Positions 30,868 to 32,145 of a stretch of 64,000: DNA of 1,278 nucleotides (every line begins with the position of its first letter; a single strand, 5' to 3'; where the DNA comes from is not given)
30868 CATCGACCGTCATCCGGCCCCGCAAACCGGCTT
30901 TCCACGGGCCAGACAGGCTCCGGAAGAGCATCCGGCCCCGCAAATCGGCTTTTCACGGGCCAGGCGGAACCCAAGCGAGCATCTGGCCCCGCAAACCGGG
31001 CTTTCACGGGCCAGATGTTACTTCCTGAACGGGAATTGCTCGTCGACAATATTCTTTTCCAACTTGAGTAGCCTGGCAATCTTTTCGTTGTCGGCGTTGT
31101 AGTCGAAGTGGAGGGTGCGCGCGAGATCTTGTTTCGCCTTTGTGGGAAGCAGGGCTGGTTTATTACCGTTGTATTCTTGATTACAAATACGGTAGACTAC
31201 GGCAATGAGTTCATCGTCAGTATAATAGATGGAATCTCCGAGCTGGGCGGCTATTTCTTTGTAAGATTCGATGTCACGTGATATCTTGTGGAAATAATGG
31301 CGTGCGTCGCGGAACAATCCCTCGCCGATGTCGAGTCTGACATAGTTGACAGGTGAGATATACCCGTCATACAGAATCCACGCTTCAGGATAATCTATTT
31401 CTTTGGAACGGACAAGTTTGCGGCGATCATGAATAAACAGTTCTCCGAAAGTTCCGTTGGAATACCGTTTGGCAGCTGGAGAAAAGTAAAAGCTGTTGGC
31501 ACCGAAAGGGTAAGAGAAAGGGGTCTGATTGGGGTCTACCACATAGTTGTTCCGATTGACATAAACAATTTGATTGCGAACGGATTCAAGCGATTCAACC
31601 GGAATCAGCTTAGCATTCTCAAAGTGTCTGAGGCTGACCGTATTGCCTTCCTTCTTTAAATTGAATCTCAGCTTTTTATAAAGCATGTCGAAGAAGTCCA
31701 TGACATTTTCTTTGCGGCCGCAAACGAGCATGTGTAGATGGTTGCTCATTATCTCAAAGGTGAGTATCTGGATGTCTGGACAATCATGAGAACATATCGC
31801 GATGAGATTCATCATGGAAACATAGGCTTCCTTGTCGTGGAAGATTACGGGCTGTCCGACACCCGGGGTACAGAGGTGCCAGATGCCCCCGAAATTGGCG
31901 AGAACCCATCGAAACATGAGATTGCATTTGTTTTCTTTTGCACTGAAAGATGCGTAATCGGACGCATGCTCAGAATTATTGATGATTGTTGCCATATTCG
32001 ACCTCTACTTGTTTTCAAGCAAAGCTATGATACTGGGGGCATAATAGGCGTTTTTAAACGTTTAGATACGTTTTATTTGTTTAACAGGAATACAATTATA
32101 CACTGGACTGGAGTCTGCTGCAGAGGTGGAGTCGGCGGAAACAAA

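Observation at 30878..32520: RAYT-like HUH transposase gene bracketed by its own tandem REP-like arrays at the window centre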

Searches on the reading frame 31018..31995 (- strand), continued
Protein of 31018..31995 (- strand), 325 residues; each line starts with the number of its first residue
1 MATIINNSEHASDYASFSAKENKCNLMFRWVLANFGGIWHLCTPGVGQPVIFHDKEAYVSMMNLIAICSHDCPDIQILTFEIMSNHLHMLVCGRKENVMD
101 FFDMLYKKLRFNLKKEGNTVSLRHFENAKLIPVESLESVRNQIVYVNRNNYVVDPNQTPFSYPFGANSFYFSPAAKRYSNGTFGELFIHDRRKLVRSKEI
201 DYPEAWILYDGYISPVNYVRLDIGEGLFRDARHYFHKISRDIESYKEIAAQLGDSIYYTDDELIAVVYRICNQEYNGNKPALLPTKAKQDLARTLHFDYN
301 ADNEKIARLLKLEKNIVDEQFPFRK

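Call 58: search_protein_representatives(alignment_id=A1)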
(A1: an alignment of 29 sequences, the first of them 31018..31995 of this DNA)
Query: 29 sequences, 325 profile positions. Proteins with E-value up to 0.001 (for the whole library): 2125; up to 1e-10: 845; up to 1e-30: 265. The best 150 are listed.
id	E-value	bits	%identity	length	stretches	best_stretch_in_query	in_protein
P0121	1.1e-130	452.1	-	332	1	11-323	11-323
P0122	1.8e-110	385.7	-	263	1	61-321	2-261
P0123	3.3e-105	368.4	-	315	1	10-318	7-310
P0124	7.3e-105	367.2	-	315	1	15-323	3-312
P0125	1.9e-102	359.3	-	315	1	12-323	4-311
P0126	5.3e-101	354.5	-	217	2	149-265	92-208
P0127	4.7e-97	341.5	-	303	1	97-324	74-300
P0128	4.1e-95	335.2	-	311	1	34-323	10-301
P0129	4.8e-95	334.9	-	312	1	13-324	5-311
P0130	7.7e-95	334.3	-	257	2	153-324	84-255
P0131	1.4e-94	333.4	-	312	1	15-322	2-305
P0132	1.6e-94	333.2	-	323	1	8-323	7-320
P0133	4.5e-94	331.8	-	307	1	16-323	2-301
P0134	7.2e-94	331.1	-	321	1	8-323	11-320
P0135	1.2e-92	327.1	-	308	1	30-323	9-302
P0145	6.9e-88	311.4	-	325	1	7-323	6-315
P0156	2.3e-86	306.4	-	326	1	12-323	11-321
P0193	2.2e-76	273.6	-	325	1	9-323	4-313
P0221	2.2e-67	244.1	-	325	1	32-324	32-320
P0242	1.3e-58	215.3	-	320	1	22-323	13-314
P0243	1.3e-58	215.2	-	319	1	16-323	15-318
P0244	1.7e-58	214.8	-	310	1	20-323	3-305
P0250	1.9e-55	204.8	-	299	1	36-323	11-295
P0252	5.0e-55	203.5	-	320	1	31-323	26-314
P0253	6.1e-55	203.2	-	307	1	25-324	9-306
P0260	2.3e-52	194.7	-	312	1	20-323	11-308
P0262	1.5e-51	192.0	-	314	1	19-323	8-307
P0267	1.9e-50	188.4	-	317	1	30-323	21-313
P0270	4.2e-50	187.3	-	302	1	36-324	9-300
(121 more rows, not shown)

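Call 59: search_protein_families(library=pfam, proteins=[P0242, P0243, P0244, P0250, P0252, P0253, P0260, P0262, P0267, P0270], max_evalue=0.1)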
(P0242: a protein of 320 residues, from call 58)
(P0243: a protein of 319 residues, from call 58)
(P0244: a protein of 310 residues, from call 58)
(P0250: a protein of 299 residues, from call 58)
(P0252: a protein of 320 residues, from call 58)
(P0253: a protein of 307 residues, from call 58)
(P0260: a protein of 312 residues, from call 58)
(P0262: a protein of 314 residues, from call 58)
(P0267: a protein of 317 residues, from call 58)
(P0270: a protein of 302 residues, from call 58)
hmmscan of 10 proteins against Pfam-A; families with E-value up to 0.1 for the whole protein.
P0242 (320 aa): 1 family
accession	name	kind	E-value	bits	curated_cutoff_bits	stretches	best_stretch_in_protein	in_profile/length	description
PF01797.21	Y1_Tnp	-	0.0076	16.8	23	1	49-103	25-80/121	Transposase IS200 like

P0243 (319 aa): 1 family
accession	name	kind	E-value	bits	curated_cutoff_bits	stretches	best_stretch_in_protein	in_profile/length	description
PF01797.21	Y1_Tnp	-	0.064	13.8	23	0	63-88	35-60/121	Transposase IS200 like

P0244 (310 aa): 0 families

P0250 (299 aa): 1 family
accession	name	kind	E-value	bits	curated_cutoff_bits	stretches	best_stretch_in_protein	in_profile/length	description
PF01797.21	Y1_Tnp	-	0.052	14.1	23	1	14-68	7-60/121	Transposase IS200 like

P0252 (320 aa): 1 family
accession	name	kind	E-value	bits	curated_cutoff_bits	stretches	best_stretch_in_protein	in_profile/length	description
PF01797.21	Y1_Tnp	-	0.093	13.3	23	0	58-88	30-60/121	Transposase IS200 like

P0253 (307 aa): 0 families

P0260 (312 aa): 0 families

P0262 (314 aa): 1 family
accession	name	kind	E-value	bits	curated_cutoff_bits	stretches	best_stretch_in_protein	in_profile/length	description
PF01797.21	Y1_Tnp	-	9.4e-06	26.2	23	1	53-132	35-119/121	Transposase IS200 like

P0267 (317 aa): 0 families

P0270 (302 aa): 1 family
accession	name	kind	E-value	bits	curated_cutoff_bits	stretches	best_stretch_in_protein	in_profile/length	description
PF01797.21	Y1_Tnp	-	0.026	15.1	23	1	49-70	38-59/121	Transposase IS200 like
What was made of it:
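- On Y1 HUH transposase superfamily (Pfam PF01797 Y1_Tnp; TnpA_Y1): The distant member P0262 scores 26.2 bits over profile positions 35-119 (call 59).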

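Call 78: search_protein_families(library=phrogs, proteins=[window:31018-31995:-], max_evalue=0.01)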
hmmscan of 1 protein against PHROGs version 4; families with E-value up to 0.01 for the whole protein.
window:31018-31995:- (325 aa): 0 families

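Call 79: search_protein_families(library=padloc, proteins=[window:31018-31995:-], max_evalue=0.01)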
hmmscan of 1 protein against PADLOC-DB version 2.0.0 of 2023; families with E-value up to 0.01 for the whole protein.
window:31018-31995:- (325 aa): 0 families

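Call 80: search_dna_similar(query=window:31018-31995:-, collection=plasmids, mode=protein, max_evalue=0.001, max_rows=15)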
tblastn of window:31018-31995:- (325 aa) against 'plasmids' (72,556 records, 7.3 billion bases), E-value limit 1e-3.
No match.

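Call 81: search_dna_similar(query=window:31018-31995:-, collection=phages, mode=protein, max_evalue=0.001, max_rows=15)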
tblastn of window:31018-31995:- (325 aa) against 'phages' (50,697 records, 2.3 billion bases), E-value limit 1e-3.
No match.
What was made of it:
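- On RAYT / TnpA_REP REPtron: No plasmid or phage matches (calls 80, 81).
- There are no plasmid, phage, PHROG or PADLOC hits (calls 78-81). The family is absent from plasmids and phages (calls 80, 81).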

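Call 83: list_cluster_members(proteins=[P0121, P0123, P0132, P0145, P0156, P0193, P0221, P0243, P0262, P0267])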
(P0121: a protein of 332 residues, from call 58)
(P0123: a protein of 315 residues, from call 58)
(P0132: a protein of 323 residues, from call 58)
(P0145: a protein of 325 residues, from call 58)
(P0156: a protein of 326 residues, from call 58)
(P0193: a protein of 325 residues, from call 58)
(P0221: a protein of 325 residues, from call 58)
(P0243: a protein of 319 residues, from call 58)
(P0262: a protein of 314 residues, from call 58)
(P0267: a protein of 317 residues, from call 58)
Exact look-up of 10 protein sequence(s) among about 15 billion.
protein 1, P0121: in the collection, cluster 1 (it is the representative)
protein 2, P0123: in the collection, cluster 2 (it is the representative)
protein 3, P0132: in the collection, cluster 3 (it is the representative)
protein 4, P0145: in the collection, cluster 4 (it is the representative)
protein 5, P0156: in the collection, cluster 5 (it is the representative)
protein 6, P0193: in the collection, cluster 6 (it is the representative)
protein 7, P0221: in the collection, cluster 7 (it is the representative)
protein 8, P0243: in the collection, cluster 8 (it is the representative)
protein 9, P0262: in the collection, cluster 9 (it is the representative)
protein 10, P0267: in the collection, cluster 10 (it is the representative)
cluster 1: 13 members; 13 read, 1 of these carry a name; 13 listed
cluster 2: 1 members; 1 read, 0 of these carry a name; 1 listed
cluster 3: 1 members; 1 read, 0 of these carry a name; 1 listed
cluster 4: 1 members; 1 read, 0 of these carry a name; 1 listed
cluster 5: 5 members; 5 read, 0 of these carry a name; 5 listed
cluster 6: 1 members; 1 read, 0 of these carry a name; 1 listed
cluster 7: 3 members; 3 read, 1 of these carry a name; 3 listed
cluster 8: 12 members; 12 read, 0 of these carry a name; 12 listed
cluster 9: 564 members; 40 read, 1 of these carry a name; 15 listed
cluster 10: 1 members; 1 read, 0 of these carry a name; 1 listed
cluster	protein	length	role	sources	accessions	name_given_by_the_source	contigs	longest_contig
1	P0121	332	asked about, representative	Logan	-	-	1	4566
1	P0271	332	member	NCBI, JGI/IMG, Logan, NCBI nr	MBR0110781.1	MAG: transposase [Bacteroidales bacterium] | transposase [Bacteroidales bacterium]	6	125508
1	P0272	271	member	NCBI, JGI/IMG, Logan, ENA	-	-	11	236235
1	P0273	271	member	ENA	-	-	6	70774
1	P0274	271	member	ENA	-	-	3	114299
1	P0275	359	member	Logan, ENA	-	-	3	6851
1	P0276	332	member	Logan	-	-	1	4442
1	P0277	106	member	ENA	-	-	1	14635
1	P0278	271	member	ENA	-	-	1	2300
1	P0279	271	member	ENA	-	-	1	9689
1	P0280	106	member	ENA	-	-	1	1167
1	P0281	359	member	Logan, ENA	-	-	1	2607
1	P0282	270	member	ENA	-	-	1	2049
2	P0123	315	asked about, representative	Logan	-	-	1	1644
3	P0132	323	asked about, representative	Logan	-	-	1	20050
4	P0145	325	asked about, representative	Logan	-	-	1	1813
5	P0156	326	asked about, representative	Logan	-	-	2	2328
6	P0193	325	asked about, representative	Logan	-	-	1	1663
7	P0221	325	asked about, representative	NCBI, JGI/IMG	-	hypothetical protein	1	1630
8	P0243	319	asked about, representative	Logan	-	-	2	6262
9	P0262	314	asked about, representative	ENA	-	-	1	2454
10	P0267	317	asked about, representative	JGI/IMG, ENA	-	-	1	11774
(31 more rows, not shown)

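Call 84: search_solved_structures(query=P0262, max_evalue=10, show_alignments=4)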
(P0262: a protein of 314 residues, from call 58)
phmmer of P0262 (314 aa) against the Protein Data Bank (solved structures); distinct sequences matched with E-value up to 10: 4.
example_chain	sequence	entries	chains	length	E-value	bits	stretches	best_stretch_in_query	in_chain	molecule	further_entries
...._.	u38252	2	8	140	0.14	14.6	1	53-109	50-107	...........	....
2xo6_A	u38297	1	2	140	0.15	14.5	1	53-109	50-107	TRANSPOSASE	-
2xma_A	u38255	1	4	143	0.15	14.5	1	53-109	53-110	TRANSPOSASE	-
3s2q_A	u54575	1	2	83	1.9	10.9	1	138-168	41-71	AT5g51720/MIO24_14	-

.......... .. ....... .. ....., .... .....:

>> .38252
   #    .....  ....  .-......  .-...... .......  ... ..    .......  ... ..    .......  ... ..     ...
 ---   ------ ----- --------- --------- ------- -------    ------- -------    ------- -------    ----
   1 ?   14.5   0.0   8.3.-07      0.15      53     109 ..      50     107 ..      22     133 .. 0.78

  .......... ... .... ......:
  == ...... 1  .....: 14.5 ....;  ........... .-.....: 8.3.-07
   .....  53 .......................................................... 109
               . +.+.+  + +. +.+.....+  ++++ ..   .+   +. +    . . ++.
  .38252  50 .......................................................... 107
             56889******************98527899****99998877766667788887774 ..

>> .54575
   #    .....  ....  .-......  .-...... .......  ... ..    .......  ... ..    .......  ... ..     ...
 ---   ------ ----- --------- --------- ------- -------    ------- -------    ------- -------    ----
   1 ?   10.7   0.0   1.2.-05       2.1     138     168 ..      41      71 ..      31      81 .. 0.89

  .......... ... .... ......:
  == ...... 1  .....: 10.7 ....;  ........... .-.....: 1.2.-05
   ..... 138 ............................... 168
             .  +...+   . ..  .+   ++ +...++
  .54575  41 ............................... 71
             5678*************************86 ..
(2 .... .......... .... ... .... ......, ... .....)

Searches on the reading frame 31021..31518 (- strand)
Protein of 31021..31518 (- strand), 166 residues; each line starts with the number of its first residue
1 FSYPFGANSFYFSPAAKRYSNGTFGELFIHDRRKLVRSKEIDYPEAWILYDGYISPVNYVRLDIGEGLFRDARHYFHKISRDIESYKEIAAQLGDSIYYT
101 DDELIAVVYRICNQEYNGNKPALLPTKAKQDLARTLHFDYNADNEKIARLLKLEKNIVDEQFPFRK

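Call 56: predict_structure(alignment_id=A3)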
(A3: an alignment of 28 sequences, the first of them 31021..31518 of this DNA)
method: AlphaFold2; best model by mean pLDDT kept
length: 166 residues; sequences in the alignment: 28
mean_pLDDT: 73.3   pTM: 0.44
mean pLDDT of the five models: 73.3, 70.1, 69.8, 67.2, 60.7
residues with pLDDT >= 90: 8; 70-90: 96; 50-70: 44; < 50: 18
segments of 3 or more residues with pLDDT < 50: 1-9, 65-69
pLDDT, mean of each block of 10 residues (from residue 1): 42 61 87 83 84 69 49 51 59 69 84 85 87 88 88 88 69
secondary structure, 60 per line:
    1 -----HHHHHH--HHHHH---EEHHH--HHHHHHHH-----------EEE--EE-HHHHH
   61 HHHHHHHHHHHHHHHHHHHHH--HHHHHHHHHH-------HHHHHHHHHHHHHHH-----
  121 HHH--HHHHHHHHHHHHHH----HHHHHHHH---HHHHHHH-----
elements in order: H6-11 H14-18 H29-36 E48-50 H56-81 H84-93 H101-115 H126-139 H144-151 H155-161

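Call 60: fold_search(model_id=the predicted structure, library=pdb)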
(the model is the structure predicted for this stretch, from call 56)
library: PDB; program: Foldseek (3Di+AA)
matches with E <= 10: 424; with E <= 0.001: 0
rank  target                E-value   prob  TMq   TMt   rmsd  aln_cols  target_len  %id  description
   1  3hug_C                4.2e-01  0.60  0.20  0.40  10.8        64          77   19  Crystal structure of Mycobacterium tuberculosis anti-sigma factor RslA in complex with -35 promoter binding domain of  (released 2010-03-02)
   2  3hug_A                4.5e-01  0.51  0.20  0.39  11.2        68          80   19  Crystal structure of Mycobacterium tuberculosis anti-sigma factor RslA in complex with -35 promoter binding domain of  (released 2010-03-02)
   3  4g97                  4.5e-01  0.47  0.23  0.17   9.5        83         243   14  Crystal structure of the response regulator PhyR from Brucella abortus (released 2014-03-12)
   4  8r7y_B                7.7e-01  0.75  0.19  0.10   3.2        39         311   23  Deoxyribonucleoside regulator DeoR in complex with the DNA operator (released 2024-06-19)
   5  9cb6_C                9.3e-01  0.28  0.23  0.17   9.5        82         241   12  Crystal Structure of RT-PhyR (ruthe_02744) (released 2025-05-28)
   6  3hug_G                9.8e-01  0.41  0.20  0.41   9.4        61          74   18  Crystal structure of Mycobacterium tuberculosis anti-sigma factor RslA in complex with -35 promoter binding domain of  (released 2010-03-02)
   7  9cb6_D                9.8e-01  0.28  0.24  0.18   9.5        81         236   12  Crystal Structure of RT-PhyR (ruthe_02744) (released 2025-05-28)
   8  6w4k_B                9.8e-01  0.10  0.18  0.23  16.4       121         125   12  Crystal structure of Lysine Specific Demethylase 1 (LSD1) with CC-90011 (released 2020-10-21)
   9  7bhy_A                1.0e+00  0.69  0.19  0.51   3.3        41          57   22  DNA-binding domain of DeoR in complex with the DNA operator (released 2021-11-10)
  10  7bhy_C                1.0e+00  0.63  0.20  0.52   3.5        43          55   21  DNA-binding domain of DeoR in complex with the DNA operator (released 2021-11-10)
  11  8jzt_E                1.3e+00  0.41  0.20  0.44   6.3        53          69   19  The sigF and anti-sigma factor complex (released 2024-10-16)
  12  3hug_E                1.3e+00  0.35  0.20  0.42   8.7        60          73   15  Crystal structure of Mycobacterium tuberculosis anti-sigma factor RslA in complex with -35 promoter binding domain of  (released 2010-03-02)
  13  2h27_A                1.3e+00  0.30  0.19  0.42   9.7        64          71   17  Crystal Structure of Escherichia coli SigmaE Region 4 Bound to its-35 Element DNA (released 2006-08-22)
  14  9cb6_A                1.3e+00  0.20  0.23  0.17   9.4        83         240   12  Crystal Structure of RT-PhyR (ruthe_02744) (released 2025-05-28)
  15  7bhy_B                1.4e+00  0.35  0.17  0.49   5.3        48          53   19  DNA-binding domain of DeoR in complex with the DNA operator (released 2021-11-10)
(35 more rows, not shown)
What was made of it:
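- Tried and rejected: Foldseek found nothing significant (best E 0.4), so the helix-turn-helix stays a suggestion (calls 56, 60).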
